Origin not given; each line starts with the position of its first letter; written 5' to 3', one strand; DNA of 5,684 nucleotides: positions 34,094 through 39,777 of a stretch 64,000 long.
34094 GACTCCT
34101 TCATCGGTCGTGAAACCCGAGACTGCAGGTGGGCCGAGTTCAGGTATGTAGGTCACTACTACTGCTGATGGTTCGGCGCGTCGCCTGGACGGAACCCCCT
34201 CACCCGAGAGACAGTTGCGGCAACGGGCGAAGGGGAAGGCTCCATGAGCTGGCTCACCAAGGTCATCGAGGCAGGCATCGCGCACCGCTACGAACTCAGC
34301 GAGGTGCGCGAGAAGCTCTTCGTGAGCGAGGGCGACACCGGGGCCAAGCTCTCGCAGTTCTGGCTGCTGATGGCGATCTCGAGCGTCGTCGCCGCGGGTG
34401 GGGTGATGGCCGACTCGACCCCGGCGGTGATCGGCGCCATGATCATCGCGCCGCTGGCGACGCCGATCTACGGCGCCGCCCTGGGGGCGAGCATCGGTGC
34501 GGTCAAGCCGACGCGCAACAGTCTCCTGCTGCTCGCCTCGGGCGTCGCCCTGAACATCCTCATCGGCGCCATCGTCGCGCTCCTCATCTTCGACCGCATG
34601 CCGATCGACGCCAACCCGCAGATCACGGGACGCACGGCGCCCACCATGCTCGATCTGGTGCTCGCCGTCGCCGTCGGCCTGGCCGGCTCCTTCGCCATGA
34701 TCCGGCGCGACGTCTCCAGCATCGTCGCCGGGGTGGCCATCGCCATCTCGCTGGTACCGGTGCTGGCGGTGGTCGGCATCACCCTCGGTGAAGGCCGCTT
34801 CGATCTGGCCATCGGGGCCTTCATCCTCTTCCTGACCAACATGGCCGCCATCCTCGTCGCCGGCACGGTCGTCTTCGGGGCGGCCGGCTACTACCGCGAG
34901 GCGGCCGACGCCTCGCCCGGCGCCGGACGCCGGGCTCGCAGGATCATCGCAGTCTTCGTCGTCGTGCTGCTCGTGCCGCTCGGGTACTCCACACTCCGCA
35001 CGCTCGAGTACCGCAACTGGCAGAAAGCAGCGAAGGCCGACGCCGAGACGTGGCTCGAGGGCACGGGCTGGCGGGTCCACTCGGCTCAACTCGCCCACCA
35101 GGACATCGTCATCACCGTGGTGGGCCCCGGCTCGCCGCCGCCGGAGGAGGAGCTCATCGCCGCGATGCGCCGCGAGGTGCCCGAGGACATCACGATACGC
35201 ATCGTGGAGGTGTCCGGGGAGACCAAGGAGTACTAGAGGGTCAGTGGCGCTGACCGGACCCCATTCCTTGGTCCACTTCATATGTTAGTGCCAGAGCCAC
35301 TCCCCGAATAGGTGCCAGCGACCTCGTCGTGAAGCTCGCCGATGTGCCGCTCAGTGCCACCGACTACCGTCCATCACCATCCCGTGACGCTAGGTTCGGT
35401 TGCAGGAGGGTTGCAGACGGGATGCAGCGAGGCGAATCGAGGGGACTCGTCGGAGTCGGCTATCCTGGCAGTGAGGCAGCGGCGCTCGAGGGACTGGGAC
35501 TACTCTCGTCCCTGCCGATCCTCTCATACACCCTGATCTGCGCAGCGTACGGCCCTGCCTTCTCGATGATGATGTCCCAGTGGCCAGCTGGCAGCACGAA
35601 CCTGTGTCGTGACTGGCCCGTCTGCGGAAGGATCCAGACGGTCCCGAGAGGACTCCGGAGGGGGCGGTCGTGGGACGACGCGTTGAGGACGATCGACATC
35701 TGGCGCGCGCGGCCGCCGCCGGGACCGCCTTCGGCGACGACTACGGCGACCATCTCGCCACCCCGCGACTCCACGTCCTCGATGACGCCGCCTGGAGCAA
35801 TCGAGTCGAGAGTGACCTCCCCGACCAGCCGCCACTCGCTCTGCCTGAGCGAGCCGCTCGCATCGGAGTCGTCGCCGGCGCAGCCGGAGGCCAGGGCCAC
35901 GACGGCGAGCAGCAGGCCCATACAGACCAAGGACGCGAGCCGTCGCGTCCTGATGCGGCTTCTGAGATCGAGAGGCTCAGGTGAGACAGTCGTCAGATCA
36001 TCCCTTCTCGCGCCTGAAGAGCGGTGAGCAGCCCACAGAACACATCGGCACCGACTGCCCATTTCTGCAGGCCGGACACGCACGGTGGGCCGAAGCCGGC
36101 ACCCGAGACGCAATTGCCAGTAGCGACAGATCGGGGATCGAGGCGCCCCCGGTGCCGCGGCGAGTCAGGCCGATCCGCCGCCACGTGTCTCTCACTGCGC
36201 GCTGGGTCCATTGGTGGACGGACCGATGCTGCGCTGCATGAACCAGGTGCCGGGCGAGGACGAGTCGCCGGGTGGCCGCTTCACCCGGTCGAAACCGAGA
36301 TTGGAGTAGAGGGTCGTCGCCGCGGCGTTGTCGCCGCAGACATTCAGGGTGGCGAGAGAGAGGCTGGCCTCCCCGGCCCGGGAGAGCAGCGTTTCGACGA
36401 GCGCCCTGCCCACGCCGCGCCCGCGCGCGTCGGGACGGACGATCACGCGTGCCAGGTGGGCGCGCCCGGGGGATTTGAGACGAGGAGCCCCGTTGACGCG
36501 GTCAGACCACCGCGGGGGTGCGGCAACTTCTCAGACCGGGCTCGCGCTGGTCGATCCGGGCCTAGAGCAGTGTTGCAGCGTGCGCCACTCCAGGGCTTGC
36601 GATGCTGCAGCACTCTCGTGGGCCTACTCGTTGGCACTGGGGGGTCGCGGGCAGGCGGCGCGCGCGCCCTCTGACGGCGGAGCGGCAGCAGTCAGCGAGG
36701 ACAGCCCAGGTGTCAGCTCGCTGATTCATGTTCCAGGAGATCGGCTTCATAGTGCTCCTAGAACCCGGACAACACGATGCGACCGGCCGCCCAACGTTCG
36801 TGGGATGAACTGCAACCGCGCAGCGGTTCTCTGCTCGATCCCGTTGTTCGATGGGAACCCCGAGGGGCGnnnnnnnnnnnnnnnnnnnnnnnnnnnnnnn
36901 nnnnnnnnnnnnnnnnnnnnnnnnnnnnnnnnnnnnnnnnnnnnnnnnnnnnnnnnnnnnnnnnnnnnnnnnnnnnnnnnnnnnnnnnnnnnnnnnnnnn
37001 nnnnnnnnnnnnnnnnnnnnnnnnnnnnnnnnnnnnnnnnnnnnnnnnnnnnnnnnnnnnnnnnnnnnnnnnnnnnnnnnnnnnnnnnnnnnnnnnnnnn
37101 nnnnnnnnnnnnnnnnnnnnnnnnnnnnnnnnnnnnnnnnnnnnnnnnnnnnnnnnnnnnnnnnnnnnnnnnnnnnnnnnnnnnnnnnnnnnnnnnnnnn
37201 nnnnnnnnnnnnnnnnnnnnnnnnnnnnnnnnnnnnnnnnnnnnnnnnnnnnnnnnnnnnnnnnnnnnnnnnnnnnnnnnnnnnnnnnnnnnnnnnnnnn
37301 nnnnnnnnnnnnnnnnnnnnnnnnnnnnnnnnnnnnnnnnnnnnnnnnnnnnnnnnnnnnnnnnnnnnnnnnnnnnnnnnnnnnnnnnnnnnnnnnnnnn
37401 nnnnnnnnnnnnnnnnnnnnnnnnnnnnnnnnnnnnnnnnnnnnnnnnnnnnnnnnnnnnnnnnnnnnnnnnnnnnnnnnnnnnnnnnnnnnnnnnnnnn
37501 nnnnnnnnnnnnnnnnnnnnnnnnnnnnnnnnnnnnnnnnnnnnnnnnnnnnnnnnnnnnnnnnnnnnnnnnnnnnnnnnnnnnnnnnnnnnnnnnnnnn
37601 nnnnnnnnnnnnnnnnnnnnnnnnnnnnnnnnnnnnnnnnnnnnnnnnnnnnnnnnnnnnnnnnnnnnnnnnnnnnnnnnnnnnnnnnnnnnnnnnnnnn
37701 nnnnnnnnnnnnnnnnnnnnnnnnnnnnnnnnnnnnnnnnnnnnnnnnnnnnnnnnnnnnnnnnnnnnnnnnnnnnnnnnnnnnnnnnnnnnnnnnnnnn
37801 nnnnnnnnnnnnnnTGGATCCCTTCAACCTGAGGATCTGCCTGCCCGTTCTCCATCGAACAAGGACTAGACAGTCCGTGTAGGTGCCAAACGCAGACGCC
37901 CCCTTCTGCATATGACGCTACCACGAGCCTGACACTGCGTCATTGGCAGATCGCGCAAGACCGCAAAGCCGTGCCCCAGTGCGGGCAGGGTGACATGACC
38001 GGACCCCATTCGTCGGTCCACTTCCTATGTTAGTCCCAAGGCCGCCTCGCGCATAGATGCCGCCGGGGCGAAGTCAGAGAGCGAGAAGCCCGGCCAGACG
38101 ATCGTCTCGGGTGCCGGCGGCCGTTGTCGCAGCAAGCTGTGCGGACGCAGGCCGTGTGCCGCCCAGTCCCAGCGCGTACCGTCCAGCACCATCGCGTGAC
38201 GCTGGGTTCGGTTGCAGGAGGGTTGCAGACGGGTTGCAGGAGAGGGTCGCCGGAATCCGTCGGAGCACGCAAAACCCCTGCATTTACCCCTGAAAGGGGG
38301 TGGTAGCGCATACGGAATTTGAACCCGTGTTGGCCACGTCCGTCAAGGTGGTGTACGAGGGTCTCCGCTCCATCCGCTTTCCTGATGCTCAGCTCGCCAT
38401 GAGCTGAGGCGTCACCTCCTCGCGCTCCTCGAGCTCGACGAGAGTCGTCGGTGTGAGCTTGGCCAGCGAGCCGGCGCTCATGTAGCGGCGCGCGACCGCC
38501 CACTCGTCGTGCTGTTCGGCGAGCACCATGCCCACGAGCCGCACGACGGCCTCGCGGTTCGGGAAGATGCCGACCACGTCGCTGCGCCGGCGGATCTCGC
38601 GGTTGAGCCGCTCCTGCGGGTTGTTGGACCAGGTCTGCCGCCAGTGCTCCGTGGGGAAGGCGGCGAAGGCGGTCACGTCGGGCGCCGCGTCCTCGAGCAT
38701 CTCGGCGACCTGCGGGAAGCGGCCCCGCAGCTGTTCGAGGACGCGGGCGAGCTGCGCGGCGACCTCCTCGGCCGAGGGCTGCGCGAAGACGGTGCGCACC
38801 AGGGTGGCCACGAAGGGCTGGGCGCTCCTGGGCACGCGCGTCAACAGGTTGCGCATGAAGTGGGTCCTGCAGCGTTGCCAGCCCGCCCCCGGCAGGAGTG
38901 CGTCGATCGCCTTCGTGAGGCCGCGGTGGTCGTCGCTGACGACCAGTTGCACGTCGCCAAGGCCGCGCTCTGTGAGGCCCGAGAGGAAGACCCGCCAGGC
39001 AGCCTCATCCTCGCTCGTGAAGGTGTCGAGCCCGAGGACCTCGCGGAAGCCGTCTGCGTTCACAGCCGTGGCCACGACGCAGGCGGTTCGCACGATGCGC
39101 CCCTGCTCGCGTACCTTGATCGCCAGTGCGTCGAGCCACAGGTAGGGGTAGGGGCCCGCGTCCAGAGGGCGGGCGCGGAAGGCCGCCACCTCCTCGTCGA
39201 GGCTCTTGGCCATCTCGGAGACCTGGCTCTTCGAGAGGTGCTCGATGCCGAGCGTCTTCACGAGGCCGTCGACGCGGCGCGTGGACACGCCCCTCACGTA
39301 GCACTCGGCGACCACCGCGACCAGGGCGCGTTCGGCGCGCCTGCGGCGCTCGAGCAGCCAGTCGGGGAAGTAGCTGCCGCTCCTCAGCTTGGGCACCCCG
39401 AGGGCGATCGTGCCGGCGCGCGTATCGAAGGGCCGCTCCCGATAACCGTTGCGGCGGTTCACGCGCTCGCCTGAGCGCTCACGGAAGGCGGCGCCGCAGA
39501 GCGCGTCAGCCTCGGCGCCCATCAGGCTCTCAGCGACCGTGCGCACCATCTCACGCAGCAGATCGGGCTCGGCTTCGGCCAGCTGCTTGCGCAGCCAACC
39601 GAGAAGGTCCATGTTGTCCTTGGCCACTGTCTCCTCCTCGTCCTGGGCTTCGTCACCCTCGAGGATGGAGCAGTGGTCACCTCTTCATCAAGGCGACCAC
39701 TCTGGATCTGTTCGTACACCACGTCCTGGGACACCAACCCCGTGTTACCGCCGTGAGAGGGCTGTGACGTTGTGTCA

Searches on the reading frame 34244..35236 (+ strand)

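Call 91: search_protein_families(library=pfam, proteins=[window:34244-35236:+], max_evalue=0.001)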
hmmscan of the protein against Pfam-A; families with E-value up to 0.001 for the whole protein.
window:34244-35236:+ (330 aa): 1 family
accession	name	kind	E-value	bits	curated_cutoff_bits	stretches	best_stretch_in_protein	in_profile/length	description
PF04087.19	DUF389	-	6e-32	111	23.9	1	66-205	1-137/137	Domain of unknown function (DUF389)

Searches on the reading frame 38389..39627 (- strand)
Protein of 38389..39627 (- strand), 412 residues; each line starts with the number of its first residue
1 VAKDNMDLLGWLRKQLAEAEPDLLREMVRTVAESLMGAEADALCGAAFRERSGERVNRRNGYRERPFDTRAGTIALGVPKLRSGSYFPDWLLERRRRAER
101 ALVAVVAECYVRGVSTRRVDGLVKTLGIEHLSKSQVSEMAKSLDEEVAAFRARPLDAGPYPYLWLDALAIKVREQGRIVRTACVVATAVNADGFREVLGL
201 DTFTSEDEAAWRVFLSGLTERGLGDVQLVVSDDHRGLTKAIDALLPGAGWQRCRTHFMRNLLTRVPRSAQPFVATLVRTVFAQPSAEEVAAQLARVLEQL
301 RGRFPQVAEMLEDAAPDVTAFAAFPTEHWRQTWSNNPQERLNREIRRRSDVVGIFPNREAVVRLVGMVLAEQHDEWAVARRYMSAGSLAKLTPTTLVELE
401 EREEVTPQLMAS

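Call 91: search_protein_families(library=pfam, proteins=[window:38389-39627:-], max_evalue=0.001)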
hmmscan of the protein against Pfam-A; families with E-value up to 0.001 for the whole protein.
window:38389-39627:- (412 aa): 2 families
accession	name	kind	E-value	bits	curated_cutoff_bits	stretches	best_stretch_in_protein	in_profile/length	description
PF00872.24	Transposase_mut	-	1.3e-138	462.5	21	1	12-377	14-377/379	Transposase, Mutator family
PF10551.15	MULE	-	5.3e-05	24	27.6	1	184-260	18-99/99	MULE transposase domain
